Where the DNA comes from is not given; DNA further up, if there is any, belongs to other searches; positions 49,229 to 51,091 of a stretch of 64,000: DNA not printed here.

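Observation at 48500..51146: AT-rich island carrying an HD-phosphohydrolase plus PIN-like two-gene cassette (candidate conflict or toxin system)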

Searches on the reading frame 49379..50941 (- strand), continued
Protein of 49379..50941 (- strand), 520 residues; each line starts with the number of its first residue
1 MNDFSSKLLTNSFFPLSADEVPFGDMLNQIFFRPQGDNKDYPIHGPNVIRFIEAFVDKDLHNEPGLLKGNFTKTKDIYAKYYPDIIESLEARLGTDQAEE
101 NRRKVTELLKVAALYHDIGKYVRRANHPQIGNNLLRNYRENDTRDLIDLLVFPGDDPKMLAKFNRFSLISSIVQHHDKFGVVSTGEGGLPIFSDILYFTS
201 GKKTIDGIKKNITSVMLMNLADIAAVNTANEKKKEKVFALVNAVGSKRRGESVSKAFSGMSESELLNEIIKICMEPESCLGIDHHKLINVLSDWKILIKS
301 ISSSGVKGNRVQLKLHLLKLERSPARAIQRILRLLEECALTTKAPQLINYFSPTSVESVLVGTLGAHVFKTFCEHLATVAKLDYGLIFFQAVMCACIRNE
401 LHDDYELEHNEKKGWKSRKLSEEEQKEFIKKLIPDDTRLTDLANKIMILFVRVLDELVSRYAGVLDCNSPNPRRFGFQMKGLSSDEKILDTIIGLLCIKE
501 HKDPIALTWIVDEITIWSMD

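Call 44: search_protein_representatives(alignment_id=A1)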
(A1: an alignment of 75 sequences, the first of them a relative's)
Query: 75 sequences, 508 profile positions. Proteins with E-value up to 0.001 (for the whole library): 301; up to 1e-10: 206; up to 1e-30: 95. The best 150 are listed.
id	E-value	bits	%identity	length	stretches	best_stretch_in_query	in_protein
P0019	7.4e-216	734.1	-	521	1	1-508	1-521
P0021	9.0e-212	720.7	-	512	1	1-508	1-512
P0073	8.4e-203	691.1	-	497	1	2-508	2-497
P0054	5.4e-199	678.5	-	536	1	3-508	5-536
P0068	3.3e-198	675.9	-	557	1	3-508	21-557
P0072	8.2e-197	671.3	-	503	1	5-508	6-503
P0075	1.2e-191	654.2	-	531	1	7-508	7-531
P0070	6.6e-185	632.0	-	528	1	11-508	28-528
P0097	1.6e-183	627.5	-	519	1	2-508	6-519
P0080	3.3e-183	626.4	-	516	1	7-508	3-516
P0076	1.6e-182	624.2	-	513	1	12-508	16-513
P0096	1.1e-178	611.4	-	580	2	7-404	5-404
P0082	6.2e-178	609.0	-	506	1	5-508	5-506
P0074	3.4e-177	606.6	-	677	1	5-508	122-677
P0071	4.6e-177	606.1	-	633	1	6-508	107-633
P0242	4.5e-114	398.3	-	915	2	12-401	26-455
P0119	1.2e-113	396.9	-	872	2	12-434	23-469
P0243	2.5e-92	326.6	-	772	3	72-438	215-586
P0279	4.4e-37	144.3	-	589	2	274-505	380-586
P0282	1.7e-36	142.4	-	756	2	18-232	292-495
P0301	9.2e-34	133.4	-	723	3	64-200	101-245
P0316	5.6e-28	114.3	-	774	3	26-225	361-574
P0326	5.3e-25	104.5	-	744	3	73-223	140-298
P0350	1.2e-17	80.2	-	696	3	38-224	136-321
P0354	1.2e-16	77.0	-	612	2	102-222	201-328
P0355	1.4e-16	76.7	-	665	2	106-194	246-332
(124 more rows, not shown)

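Call 45: search_protein_families(library=pfam, proteins=[P0242, P0243, P0282, P0316, P0301, P0326, P0350, P0355, P0279, P0354], max_evalue=0.001)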
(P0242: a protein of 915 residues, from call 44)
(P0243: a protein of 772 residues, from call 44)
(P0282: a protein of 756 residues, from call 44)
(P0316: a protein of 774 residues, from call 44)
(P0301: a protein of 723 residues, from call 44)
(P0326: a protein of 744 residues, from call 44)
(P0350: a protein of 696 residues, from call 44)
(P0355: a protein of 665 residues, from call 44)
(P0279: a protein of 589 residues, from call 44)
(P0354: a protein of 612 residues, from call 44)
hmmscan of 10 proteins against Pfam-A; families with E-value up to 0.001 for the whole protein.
P0242 (915 aa): 1 family
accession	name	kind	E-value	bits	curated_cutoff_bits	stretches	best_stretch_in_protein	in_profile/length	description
PF01966.28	HD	-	3.3e-06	27.8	22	1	135-211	20-88/116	HD domain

P0243 (772 aa): 1 family
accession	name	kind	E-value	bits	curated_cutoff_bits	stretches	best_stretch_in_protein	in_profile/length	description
PF01966.28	HD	-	0.00023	21.8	22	0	246-314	21-91/116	HD domain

P0282 (756 aa): 2 families
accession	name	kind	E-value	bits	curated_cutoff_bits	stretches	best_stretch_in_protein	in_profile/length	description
PF00656.27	Peptidase_C14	-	2.6e-17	63.7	21.4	1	4-227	2-222/233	Caspase domain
PF01966.28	HD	-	0.00098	19.8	22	0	377-413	27-78/116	HD domain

P0316 (774 aa): 1 family
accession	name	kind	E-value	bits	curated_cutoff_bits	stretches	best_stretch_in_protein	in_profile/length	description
PF20320.3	DUF6615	-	5.2e-07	29.8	23.8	1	45-145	29-138/289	Family of unknown function (DUF6615)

P0301 (723 aa): 0 families

P0326 (744 aa): 0 families

P0350 (696 aa): 1 family
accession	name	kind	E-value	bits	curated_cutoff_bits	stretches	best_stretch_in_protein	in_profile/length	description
PF01966.28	HD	-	1.3e-05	25.8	22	1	192-239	21-79/116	HD domain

P0355 (665 aa): 0 families

P0279 (589 aa): 1 family
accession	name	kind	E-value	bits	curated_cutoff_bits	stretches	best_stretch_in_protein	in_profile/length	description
PF01966.28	HD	-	7.5e-06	26.7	22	1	267-375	22-111/116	HD domain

P0354 (612 aa): 0 families

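Call 47: search_solved_structures(query=A1, max_evalue=1, show_alignments=3)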
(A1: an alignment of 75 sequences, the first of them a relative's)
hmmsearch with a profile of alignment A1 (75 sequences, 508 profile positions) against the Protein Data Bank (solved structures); distinct sequences matched with E-value up to 1: 5.
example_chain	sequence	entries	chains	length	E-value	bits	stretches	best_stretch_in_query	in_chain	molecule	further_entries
6wvs_A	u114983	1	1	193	0.0062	18.4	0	262-297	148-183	DeNovoTIM15 hyperstable de novo TIM barrel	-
6xn3_A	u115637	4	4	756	0.02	16.7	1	110-164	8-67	CRISPR-associated protein Cas10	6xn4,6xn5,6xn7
2ahq_A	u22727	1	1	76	0.69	11.7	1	403-463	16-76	RNA polymerase sigma factor RpoN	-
3rf0_A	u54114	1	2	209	0.89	11.3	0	69-153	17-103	Exopolyphosphatase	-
9g9a_A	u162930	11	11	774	0.95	11.2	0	108-155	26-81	CRISPR system single-strand-specific deoxyribonuclease Cas10/Csm1 (subtype III-A)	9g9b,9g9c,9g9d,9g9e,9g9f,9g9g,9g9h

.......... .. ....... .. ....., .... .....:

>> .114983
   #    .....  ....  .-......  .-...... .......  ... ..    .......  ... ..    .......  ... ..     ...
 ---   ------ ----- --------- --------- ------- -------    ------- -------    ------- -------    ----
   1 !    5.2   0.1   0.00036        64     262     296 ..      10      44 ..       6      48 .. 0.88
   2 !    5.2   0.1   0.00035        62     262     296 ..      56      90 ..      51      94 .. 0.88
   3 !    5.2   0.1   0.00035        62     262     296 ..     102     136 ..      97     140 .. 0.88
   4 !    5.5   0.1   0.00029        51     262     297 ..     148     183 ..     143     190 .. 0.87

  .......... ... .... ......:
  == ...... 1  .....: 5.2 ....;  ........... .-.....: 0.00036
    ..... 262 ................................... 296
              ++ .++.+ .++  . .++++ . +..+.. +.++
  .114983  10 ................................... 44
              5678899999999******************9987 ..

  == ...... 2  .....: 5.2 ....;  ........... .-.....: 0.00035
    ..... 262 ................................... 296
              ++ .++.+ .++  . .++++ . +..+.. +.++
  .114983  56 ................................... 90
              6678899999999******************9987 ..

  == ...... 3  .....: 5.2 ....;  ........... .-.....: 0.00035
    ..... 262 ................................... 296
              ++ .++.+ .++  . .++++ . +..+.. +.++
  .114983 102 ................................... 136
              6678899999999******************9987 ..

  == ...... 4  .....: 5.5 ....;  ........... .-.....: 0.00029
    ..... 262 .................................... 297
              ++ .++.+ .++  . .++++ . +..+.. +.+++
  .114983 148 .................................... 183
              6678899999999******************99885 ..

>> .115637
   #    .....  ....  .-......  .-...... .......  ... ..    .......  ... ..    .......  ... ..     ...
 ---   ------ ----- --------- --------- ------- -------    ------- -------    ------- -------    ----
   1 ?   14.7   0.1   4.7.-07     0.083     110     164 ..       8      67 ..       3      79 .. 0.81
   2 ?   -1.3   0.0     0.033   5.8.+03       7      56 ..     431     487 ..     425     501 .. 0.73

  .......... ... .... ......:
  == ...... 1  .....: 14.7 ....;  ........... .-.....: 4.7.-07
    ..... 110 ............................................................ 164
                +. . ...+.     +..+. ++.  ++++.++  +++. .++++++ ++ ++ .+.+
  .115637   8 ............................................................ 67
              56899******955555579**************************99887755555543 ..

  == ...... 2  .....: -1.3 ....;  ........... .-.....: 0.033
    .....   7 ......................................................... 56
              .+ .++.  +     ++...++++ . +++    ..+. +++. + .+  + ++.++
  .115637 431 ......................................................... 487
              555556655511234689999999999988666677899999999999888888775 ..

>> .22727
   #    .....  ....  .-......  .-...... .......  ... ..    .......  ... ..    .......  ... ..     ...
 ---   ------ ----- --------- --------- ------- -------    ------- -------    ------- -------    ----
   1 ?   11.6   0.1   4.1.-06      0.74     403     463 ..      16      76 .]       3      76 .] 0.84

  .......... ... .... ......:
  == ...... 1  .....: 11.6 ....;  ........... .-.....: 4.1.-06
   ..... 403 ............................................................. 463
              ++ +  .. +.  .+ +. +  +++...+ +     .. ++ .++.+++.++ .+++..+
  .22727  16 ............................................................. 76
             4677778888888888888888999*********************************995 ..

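Call 52: search_protein_families(library=pfam, proteins=[L001:9756-10304:+, L001:10472-10921:+, L001:10984-11637:+], max_evalue=0.01)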
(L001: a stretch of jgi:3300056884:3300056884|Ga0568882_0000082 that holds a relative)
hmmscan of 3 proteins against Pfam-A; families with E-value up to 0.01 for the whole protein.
L001:9756-10304:+ (182 aa): 1 family
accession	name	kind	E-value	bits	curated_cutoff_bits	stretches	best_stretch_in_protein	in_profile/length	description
PF05068.17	MtlR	-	0.005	17.2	25.2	1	83-129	70-116/165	Mannitol repressor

L001:10472-10921:+ (149 aa): 1 family
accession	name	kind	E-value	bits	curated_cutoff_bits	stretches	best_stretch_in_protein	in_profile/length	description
PF04170.18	NlpE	-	9.3e-05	23.7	22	1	40-102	9-64/86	NlpE N-terminal domain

L001:10984-11637:+ (217 aa): 1 family
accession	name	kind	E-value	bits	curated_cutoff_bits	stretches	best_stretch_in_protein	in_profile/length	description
PF07914.17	DUF1679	-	0.008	15.5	24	1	13-124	171-290/414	Uncharacterized oxidoreductase dhs-27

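Call 53: search_protein_families(library=padloc, proteins=[L001:9756-10304:+, L001:10472-10921:+, L001:10984-11637:+], max_evalue=0.001)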
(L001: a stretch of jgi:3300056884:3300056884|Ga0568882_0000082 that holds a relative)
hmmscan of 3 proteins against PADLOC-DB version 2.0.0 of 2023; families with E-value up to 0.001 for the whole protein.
L001:9756-10304:+ (182 aa): 0 families

L001:10472-10921:+ (149 aa): 0 families

L001:10984-11637:+ (217 aa): 0 families

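Call 57: find_related_loci(query=A1, collection=viral_contigs, flank=6000)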
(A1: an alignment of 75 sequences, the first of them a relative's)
Query A1 (520 aa) in viral_contigs; peptide patterns used: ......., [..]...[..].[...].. (x = any residue, [..] = any of these).
66 stretches matched a pattern, but none encodes a relative of the query by tblastn (E <= 1e-3).

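Call 63: search_protein_families(library=pfam, alignment_id=A1, max_evalue=1)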
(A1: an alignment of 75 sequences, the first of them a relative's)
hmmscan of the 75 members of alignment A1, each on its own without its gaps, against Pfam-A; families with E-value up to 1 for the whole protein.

A. member 1, P0001 (520 aa): 4 families
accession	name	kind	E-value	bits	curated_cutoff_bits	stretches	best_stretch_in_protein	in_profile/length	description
PF01966.28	HD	-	4e-05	24.3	22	1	103-142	21-73/116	HD domain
PF24930.1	DUF7750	-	0.0084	16.4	27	1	213-258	6-45/65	Domain of unknown function (DUF7750)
PF00113.28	Enolase_C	-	0.14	11.9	21.5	0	189-254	177-242/296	Enolase, C-terminal TIM barrel domain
PF06067.16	DUF932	-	0.17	12.1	23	1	405-462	129-180/227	Domain of unknown function (DUF932)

B. families by the number of members that match (of 75 scanned): 46 families (the first 25 are shown)
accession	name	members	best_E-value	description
PF01966.28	HD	75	1.6e-07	HD domain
PF21447.3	Ppx-GppA_III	40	0.0063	Ppx/GppA phosphatase, domain III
PF18019.7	Cas3_HD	11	0.011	Cas3, HD domain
PF08668.18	HDOD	4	0.077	HDOD domain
PF12349.14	Sterol-sensing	3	0.042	Sterol-sensing domain of SREBP cleavage-activation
PF15209.11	IL31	2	0.046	Interleukin 31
PF10593.14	Z1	2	0.065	Z1 domain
PF20320.3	DUF6615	2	0.073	Family of unknown function (DUF6615)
PF11488.14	Lge1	1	0.00025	Transcriptional regulatory protein LGE1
PF20663.3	COG4_N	1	0.0048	Conserved oligomeric Golgi complex subunit 4, N-terminal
PF24930.1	DUF7750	1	0.0084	Domain of unknown function (DUF7750)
PF01762.27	Galactosyl_T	1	0.011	Galactosyltransferase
PF07922.17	Glyco_transf_52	1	0.017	Glycosyltransferase family 52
PF03592.21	Terminase_2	1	0.02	Terminase small subunit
PF14807.11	AP4E_app_platf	1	0.035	Adaptin AP4 complex epsilon appendage platform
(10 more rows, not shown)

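Call 69: fold_search(model_id=the predicted structure, library=pdb)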
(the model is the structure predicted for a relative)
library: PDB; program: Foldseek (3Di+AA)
matches with E <= 10: 269; with E <= 0.001: 0
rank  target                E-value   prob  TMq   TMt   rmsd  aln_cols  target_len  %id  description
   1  3v93_H                8.0e-02  0.47  0.16  0.23  17.9       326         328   14  unliganded structure of TcrPDEC1 catalytic domain (released 2012-02-22)
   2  3v93_B                1.1e-01  0.44  0.16  0.23  18.2       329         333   13  unliganded structure of TcrPDEC1 catalytic domain (released 2012-02-22)
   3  3v94_B                1.5e-01  0.30  0.17  0.23  17.4       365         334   13  TcrPDEC1 catalytic domain in complex with inhibitor wyq16 (released 2012-02-22)
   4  3v93_F                1.5e-01  0.35  0.17  0.24  18.9       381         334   14  unliganded structure of TcrPDEC1 catalytic domain (released 2012-02-22)
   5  3v94_A                1.6e-01  0.30  0.16  0.23  17.7       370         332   14  TcrPDEC1 catalytic domain in complex with inhibitor wyq16 (released 2012-02-22)
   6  7zc2                  1.8e-01  0.12  0.13  0.14  22.8       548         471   10  Dipeptide and tripeptide Permease C (DtpC) (released 2022-07-06)
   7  3v93_A                2.0e-01  0.30  0.16  0.23  18.1       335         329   14  unliganded structure of TcrPDEC1 catalytic domain (released 2012-02-22)
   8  3v93_E                2.1e-01  0.33  0.16  0.23  18.1       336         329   14  unliganded structure of TcrPDEC1 catalytic domain (released 2012-02-22)
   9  5vp0_C                2.1e-01  0.25  0.15  0.23  21.8       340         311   12  Discovery of Clinical Candidate N-{(1S)-1-[3-Fluoro-4-(trifluoromethoxy)phenyl]-2-methoxyethyl}-7-methoxy-2-oxo-2,3-di (released 2017-08-23)
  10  3v94_C                2.7e-01  0.30  0.16  0.23  18.0       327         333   14  TcrPDEC1 catalytic domain in complex with inhibitor wyq16 (released 2012-02-22)
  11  7mmw_A                3.4e-01  0.14  0.11  0.16  21.3       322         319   10  Crystal Structure of the Class Ie Ribonucleotide Reductase Beta Subunit from Aerococcus urinae (in alternate conformat (released 2022-05-04)
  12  6qxa_D                4.7e-01  0.06  0.12  0.10  26.9       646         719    9  Structure of membrane bound pyrophosphatase from Thermotoga maritima in complex with imidodiphosphate and N-[(2-amino- (released 2019-04-10)
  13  4w6v                  5.5e-01  0.04  0.10  0.11  25.1       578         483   13  Crystal structure of a peptide transporter from Yersinia enterocolitica at 3 A resolution (released 2015-07-15)
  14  8jgx_B                5.8e-01  0.85  0.15  0.16   9.7       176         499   15  Crystal structure of Acinetobacter baumannii exopolyphosphatase (released 2024-05-15)
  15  3v94_H                5.8e-01  0.18  0.16  0.23  16.7       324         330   14  TcrPDEC1 catalytic domain in complex with inhibitor wyq16 (released 2012-02-22)
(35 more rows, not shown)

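Call 70: find_encoding_contigs(protein=P0005, flank=6000, max_places=1)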
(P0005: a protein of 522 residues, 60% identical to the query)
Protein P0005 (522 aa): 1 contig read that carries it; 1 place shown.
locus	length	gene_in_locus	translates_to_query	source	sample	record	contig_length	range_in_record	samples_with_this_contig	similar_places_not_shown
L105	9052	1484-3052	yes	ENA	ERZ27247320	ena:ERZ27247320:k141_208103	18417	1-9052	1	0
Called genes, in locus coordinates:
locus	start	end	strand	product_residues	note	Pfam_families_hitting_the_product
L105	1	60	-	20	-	?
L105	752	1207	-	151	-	PF01582:TIR (weak), PF13676:TIR_2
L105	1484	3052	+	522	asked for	-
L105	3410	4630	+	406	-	PF03825:Nuc_H_symport, PF07690:MFS_1, PF12832:MFS_1_like, PF07690:MFS_1 (weak)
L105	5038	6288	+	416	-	PF01408:GFO_IDH_MocA, PF22725:GFO_IDH_MocA_C3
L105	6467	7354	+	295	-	PF06439:3keto-disac_hyd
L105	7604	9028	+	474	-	PF01408:GFO_IDH_MocA, PF19051:GFO_IDH_MocA_C2, PF22725:GFO_IDH_MocA_C3 (weak)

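Call 71: find_encoding_contigs(protein=P0007, flank=6000, max_places=1)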
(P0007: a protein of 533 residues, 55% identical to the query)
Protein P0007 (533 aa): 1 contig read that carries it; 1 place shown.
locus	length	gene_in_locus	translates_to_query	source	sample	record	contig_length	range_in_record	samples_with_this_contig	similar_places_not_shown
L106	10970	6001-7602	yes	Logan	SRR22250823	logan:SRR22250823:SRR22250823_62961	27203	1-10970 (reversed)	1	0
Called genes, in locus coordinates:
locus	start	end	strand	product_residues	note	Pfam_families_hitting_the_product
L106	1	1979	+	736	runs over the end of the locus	PF23500:DUF7133, PF25021:TEN_NHL (faint), PF13646:HEAT_2 (faint)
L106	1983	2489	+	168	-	PF10502:Peptidase_S26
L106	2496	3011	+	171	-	-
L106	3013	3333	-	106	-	PF02537:CRCB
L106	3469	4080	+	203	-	-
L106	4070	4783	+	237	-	PF14622:Ribonucleas_3_3, PF00636:Ribonuclease_3, PF00035:dsrm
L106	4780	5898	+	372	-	PF01408:GFO_IDH_MocA, PF02894:GFO_IDH_MocA_C, PF22725:GFO_IDH_MocA_C3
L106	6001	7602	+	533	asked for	-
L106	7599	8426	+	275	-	PF13580:SIS_2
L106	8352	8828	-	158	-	-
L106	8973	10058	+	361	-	PF11104:PilM_2, PF14450:FtsA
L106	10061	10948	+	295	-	-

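Call 75: list_cluster_members(proteins=[P0001, P0121, P0022, P0130])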
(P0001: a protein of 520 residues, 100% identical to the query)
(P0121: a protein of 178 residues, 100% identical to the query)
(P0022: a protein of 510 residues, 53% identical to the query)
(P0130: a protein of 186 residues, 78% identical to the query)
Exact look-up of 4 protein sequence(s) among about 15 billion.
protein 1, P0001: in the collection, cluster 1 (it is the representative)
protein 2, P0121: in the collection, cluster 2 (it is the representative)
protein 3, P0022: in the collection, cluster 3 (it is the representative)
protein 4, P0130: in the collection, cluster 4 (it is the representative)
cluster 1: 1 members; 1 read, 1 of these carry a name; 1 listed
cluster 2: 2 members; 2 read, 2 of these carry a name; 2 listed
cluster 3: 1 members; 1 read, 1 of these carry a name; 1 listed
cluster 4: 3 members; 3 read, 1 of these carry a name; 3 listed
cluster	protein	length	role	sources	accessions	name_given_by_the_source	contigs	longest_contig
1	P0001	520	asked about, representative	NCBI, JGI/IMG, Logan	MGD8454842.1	MAG: HD domain-containing protein [Anaerolineales bacterium] | hypothetical protein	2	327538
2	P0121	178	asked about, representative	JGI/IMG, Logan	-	hypothetical protein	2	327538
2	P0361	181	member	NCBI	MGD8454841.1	MAG: hypothetical protein PVF83_00560 [Anaerolineales bacterium]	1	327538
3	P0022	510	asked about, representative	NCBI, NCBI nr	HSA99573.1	MAG TPA: HD domain-containing protein [Anaerolineales bacterium] | HD domain-containing protein [Anaerolineales bacterium]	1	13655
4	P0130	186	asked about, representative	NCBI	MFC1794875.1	hypothetical protein ACFL3Q_14970 [Planctomycetota bacterium]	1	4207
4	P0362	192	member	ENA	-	-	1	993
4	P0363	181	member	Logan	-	-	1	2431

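Call 76: search_protein_families(library=phrogs, proteins=[window:49379-50941:-], max_evalue=0.01)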
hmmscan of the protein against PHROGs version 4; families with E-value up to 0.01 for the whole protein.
window:49379-50941:- (520 aa): 0 families
